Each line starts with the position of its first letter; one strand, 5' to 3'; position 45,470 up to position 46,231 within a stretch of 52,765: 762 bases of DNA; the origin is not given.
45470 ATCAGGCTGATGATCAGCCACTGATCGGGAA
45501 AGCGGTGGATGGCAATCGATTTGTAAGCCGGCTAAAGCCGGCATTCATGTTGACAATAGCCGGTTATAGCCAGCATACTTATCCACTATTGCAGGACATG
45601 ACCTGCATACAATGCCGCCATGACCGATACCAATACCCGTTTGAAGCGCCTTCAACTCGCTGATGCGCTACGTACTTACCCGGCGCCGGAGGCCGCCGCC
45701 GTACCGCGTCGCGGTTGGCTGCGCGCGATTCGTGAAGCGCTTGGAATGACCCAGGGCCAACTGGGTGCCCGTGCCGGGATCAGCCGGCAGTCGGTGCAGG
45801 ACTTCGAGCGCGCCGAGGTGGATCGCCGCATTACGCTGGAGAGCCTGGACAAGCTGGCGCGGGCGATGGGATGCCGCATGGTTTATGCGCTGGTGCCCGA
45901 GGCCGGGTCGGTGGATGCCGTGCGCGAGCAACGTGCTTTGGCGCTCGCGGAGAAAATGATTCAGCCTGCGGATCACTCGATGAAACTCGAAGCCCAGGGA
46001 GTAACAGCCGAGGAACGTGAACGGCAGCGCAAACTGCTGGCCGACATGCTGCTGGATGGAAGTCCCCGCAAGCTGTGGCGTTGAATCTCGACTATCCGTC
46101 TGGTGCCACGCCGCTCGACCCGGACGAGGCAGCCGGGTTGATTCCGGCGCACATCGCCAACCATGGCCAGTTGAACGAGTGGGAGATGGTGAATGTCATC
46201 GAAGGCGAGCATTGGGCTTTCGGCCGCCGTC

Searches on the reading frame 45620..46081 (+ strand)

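Call 59: search_protein_families(library=pfam, proteins=[window:45620-46081:+])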
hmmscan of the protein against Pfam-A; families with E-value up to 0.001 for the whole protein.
window:45620-46081:+ (154 aa): 4 families
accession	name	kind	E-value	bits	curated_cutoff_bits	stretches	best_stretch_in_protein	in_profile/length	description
PF01381.28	HTH_3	-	1.3e-13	51.2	23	1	34-88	1-53/55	Helix-turn-helix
PF13560.12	HTH_31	-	3e-07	31.1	27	1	34-84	6-55/64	Helix-turn-helix domain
PF13443.12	HTH_26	-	3.1e-07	31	22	1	34-87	2-54/63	Cro/C1-type HTH DNA-binding domain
PF20432.4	Xre-like-HTH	-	0.00023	21.9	25.8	1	23-81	5-60/63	Antitoxin Xre-like helix-turn-helix domain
